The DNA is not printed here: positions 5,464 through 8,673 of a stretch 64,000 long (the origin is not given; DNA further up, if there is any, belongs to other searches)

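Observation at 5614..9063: Unusual secreted fusion: S41 peptidase + two repeat domains + beta-lactamase-fold hydrolase, with a stand-alone paralog of the repeat domain next door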

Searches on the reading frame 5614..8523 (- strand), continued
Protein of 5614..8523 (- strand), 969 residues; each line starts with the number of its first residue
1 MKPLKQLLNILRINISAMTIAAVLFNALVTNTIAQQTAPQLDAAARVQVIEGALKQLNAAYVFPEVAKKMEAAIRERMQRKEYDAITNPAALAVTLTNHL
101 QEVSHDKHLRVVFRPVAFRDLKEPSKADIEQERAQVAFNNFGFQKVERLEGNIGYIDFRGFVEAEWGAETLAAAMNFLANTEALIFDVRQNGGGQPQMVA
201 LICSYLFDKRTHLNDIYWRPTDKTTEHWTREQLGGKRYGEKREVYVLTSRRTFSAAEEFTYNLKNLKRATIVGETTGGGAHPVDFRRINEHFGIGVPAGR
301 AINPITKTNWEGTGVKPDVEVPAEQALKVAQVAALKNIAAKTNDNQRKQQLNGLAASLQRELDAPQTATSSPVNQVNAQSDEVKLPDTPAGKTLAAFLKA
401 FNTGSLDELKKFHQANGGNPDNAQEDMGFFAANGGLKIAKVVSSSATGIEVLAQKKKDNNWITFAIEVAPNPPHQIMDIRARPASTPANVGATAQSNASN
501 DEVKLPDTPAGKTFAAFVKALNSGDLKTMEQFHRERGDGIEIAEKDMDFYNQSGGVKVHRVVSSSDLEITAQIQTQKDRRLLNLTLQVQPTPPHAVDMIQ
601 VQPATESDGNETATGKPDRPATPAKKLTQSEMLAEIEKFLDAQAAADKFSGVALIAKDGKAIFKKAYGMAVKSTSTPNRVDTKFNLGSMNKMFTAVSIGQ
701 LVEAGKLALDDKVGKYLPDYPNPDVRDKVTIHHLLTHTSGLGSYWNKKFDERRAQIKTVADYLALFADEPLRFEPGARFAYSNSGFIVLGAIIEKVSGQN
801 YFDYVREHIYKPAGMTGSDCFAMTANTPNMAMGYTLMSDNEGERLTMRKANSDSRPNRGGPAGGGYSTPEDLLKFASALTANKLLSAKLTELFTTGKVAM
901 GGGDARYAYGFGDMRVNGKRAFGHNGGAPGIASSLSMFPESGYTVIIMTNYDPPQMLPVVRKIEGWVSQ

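Call 22: find_encoding_contigs(protein=P0013, flank=6000, max_places=1)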
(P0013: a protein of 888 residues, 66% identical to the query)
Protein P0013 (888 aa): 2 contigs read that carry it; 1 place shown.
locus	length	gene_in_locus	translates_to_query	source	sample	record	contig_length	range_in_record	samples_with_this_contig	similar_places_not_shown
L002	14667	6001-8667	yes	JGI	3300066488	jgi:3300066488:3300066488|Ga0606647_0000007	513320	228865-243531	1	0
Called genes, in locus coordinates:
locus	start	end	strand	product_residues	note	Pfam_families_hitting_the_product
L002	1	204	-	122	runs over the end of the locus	-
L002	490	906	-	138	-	-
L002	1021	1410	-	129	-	-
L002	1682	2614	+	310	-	-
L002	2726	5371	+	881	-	PF13620:CarboxypepD_reg, PF25183:OMP_b-brl_4, PF00593:TonB_dep_Rec_b-barrel (weak), PF25183:OMP_b-brl_4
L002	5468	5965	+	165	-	-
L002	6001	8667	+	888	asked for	PF11918:Peptidase_S41_N, PF03572:Peptidase_S41, PF00144:Beta-lactamase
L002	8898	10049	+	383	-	PF13371:TPR_9 (faint), PF00515:TPR_1 (faint), PF07719:TPR_2 (faint), PF12895:ANAPC3 (faint), PF13174:TPR_6 (faint), PF13432:TPR_16, PF13432:TPR_16 (weak), PF23914:TPR_CcmH_CycH (weak), +10 more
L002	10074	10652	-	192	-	PF04307:YdjM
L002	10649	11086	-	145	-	PF00293:NUDIX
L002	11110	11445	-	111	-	PF01740:STAS, PF13466:STAS_2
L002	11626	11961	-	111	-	PF01927:Mut7-C (weak), PF18478:PIN_10, PF18480:DUF5615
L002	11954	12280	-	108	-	PF04255:DUF433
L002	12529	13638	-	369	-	PF02424:ApbE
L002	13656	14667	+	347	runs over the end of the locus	PF03781:FGE-sulfatase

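Call 23: find_encoding_contigs(protein=P0033, flank=6000, max_places=1)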
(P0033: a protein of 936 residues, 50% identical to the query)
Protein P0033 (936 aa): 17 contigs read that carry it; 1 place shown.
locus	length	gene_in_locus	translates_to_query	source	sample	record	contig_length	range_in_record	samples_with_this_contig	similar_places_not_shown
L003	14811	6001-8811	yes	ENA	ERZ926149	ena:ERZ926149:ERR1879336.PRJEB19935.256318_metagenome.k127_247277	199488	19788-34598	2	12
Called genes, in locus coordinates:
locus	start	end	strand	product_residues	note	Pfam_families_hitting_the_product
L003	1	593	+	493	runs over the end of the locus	PF14339:DUF4394, PF03422:CBM_6, PF22704:CBM13-like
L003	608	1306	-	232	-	PF00072:Response_reg, PF00486:Trans_reg_C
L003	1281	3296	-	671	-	PF00512:HisKA, PF02518:HATPase_c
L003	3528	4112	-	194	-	-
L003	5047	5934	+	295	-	-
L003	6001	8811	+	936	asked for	PF11918:Peptidase_S41_N, PF03572:Peptidase_S41, PF00144:Beta-lactamase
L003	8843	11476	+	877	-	PF13620:CarboxypepD_reg, PF13715:CarbopepD_reg_2 (weak), PF25183:OMP_b-brl_4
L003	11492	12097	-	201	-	PF10030:DUF2272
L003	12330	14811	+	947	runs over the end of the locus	PF00069:Pkinase, PF01636:APH (faint), PF07714:PK_Tyr_Ser-Thr, PF26549:Tricorn_N (weak), PF26550:Tricorn_2nd (weak), PF25174:Beta-prop_THOC3 (weak), PF26549:Tricorn_N, PF07676:PD40 (weak), +3 more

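Call 24: find_encoding_contigs(protein=P0044, flank=6000, max_places=1)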
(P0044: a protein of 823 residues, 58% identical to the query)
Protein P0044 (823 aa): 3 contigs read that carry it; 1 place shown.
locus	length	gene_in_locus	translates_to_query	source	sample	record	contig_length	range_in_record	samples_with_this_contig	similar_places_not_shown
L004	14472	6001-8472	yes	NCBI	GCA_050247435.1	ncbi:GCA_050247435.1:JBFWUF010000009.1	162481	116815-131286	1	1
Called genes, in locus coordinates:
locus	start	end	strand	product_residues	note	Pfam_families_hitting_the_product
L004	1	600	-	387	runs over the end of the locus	PF00067:p450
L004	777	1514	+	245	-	PF12802:MarR_2 (weak), PF12840:HTH_20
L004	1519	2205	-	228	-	PF00072:Response_reg, PF00486:Trans_reg_C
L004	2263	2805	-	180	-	-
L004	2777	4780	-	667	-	PF00512:HisKA, PF02518:HATPase_c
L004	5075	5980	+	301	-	-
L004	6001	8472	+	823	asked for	PF11918:Peptidase_S41_N, PF03572:Peptidase_S41, PF00144:Beta-lactamase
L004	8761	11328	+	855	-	PF13620:CarboxypepD_reg, PF13715:CarbopepD_reg_2 (weak), PF25183:OMP_b-brl_4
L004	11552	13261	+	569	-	-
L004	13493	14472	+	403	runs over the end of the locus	PF07690:MFS_1, PF12832:MFS_1_like, PF00083:Sugar_tr, PF05977:MFS_3 (weak), PF07690:MFS_1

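Call 45: find_related_loci(query=A6, collection=genome_contigs, flank=10000)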
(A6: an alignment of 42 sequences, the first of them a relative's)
Query A6 (969 aa) in genome_contigs; peptide patterns used: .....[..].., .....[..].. (x = any residue, [..] = any of these).
600 stretches matched a pattern (row limit reached: there are more); 592 encode a relative of the query (tblastn E <= 1e-3); the best 80 are kept; 80 distinct loci.
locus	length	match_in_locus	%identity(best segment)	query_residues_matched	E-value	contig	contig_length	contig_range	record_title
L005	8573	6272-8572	65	4-751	0e+0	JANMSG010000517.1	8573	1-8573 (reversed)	MAG: Acidobacteriota bacterium isolate SOY_29_metabat_494 SOY_29_k141_4498686, whole genome shotgun sequence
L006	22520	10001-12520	62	12-968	0e+0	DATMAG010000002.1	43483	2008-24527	MAG TPA_asm: Blastocatellia bacterium isolate SMAG_U13319 k141_159024, whole genome shotgun sequence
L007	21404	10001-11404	61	380-968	0e+0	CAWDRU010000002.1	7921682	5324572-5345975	MAG: Blastocatellia bacterium isolate MFD04935.bin.1.50 genome assembly, contig: contig_540, whole genome shotgun sequen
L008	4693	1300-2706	60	383-969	0e+0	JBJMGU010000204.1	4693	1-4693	MAG: Blastocatellia bacterium isolate H2_16_all_fractions_metab_conc_16_60_11 k255_7163846, whole genome shotgun sequenc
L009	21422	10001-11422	57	382-968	2e-177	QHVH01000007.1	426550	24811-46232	MAG: Blastocatellia bacterium AA13 isolate gp4 AA13 14_0929_09_20cm_scaffold_6_curated, whole genome shotgun sequence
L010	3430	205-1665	59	1-605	7e-179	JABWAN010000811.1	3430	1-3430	MAG: candidate division KSB1 bacterium isolate MAG_5 scaffold_34846, whole genome shotgun sequence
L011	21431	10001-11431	56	11-605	3e-167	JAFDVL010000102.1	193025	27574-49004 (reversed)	MAG: Acidobacteria bacterium isolate SZAS-15 ACID-KAN-5__102__length-193025, whole genome shotgun sequence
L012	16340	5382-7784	51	9-963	2e-153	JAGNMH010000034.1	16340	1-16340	MAG: Acidobacteria bacterium isolate Go_SlAct_bin_180 Go_SlAct_14411_length_16340_cov_4.123481, whole genome shotgun seq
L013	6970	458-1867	46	362-969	1e-128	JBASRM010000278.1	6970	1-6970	MAG: Blastocatellia bacterium isolate MFD13521_ilm_asm_bin21 k127_410336, whole genome shotgun sequence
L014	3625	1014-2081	60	15-363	5e-132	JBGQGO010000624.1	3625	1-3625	MAG: Blastocatellia bacterium isolate OBJ2_061818_090_26 k141_340440_length_3625_cov_24.6722, whole genome shotgun seque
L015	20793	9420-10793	47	385-963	2e-123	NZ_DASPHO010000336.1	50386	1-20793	MAG: Hyalangium sp. isolate SMAG_U11958 k141_3098044, whole genome shotgun sequence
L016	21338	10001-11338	46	384-952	2e-122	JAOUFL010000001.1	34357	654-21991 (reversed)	MAG: Candidatus Zixiibacteriota bacterium isolate 4_1_July_SF_Bin42 4_1_July_SF_Bin42_scaffold_421_c1, whole genome shot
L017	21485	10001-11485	45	354-969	5e-121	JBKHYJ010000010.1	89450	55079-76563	MAG: Blastocatellia bacterium isolate NC_bin.3.orig k127_67927, whole genome shotgun sequence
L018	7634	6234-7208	62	41-363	4e-120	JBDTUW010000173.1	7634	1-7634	MAG: Acidobacteriota bacterium isolate cluster3_bin.53 NODE_48072_length_7634_cov_5.102784, whole genome shotgun sequenc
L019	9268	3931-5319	47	378-964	1e-119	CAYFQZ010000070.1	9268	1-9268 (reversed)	MAG TPA_asm: uncultured Ignavibacteria bacterium isolate ERP108616_co1_151 genome assembly, contig: k119_576726, whole g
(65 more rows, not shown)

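Call 73: find_encoding_contigs(protein=P0088, flank=7000, max_places=1)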
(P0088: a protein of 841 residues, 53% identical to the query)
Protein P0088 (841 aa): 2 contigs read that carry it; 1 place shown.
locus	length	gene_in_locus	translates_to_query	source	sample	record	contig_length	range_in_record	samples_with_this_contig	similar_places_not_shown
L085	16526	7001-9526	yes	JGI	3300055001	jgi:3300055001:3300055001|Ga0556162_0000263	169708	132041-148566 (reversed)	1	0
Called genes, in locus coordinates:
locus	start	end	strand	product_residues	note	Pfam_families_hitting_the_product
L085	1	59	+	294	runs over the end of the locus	PF01513:NAD_kinase (weak)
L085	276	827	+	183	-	PF01042:Ribonuc_L-PSP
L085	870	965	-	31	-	-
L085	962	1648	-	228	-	PF00072:Response_reg, PF00486:Trans_reg_C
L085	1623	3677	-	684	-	PF00512:HisKA, PF02518:HATPase_c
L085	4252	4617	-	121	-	-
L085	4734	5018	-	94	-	PF21531:Rv2175c_wHTH (weak), PF12728:HTH_17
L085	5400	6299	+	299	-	-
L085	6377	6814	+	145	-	-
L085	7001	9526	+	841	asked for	PF11918:Peptidase_S41_N, PF03572:Peptidase_S41, PF00144:Beta-lactamase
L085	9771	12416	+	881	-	PF13620:CarboxypepD_reg, PF25183:OMP_b-brl_4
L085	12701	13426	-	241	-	PF01255:Prenyltransf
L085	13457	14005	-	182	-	PF04307:YdjM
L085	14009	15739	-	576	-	PF13687:DUF4153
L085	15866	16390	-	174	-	PF01894:YjbQ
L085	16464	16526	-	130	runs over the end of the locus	PF12802:MarR_2 (faint), PF13412:HTH_24 (faint), PF24038:DUF7347 (faint), PF12840:HTH_20 (weak), PF01022:HTH_5, PF13601:HTH_34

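Call 74: find_encoding_contigs(protein=P0105, flank=7000, max_places=1)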
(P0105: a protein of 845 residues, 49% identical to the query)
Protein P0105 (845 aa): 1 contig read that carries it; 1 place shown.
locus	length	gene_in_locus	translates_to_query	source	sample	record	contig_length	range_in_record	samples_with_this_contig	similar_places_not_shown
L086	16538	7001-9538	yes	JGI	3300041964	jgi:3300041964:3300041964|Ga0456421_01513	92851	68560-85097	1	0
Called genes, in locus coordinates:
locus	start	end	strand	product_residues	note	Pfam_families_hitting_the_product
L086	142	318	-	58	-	PF00198:2-oxoacid_dh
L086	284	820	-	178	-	PF00198:2-oxoacid_dh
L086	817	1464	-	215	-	PF00364:Biotin_lipoyl, PF02817:E3_binding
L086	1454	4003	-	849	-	PF00676:E1_dh, PF02779:Transket_pyr, PF16870:OxoGdeHyase_C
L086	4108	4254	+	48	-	-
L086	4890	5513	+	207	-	PF01408:GFO_IDH_MocA, PF03447:NAD_binding_3 (weak), PF22725:GFO_IDH_MocA_C3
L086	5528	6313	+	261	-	PF22725:GFO_IDH_MocA_C3 (weak)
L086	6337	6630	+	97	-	PF00440:TetR_N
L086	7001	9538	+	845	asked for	PF00144:Beta-lactamase, PF03572:Peptidase_S41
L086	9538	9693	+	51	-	-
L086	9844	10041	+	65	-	-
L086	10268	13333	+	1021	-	PF07635:PSCyt1, PF13442:Cytochrome_CBB3 (weak), PF07583:PSCyt2, PF07587:PSD1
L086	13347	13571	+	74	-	-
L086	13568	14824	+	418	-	PF07394:DUF1501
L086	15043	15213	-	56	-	PF13683:rve_3 (weak)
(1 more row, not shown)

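Call 75: find_encoding_contigs(protein=P0119, flank=7000, max_places=1)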
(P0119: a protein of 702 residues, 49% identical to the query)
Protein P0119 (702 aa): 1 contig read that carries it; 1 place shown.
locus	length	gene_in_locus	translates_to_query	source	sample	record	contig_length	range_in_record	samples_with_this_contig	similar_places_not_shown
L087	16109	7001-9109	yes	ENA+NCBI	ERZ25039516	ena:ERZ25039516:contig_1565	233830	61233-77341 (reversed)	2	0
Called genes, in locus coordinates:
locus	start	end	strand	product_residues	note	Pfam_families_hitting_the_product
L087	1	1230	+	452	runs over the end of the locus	PF00109:ketoacyl-synt, PF02801:Ketoacyl-synt_C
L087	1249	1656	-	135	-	PF13560:HTH_31, PF01381:HTH_3, PF12844:HTH_19 (weak)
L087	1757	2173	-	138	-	-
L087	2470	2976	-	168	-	-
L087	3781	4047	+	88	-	PF00239:Resolvase (weak), PF02796:HTH_7 (faint), PF12840:HTH_20 (weak)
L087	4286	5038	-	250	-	-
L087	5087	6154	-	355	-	PF00497:SBP_bac_3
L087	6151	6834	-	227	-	PF08281:Sigma70_r4_2, PF04545:Sigma70_r4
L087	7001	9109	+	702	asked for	PF00144:Beta-lactamase, PF11918:Peptidase_S41_N, PF03572:Peptidase_S41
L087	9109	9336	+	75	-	-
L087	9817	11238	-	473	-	PF00392:GntR, PF12897:Asp_aminotransf (faint), PF00155:Aminotran_1_2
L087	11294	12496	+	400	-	PF12897:Asp_aminotransf, PF00155:Aminotran_1_2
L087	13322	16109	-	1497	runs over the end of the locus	PF00310:GATase_2, PF04898:Glu_syn_central, PF01645:Glu_synthase, PF01493:GXGXG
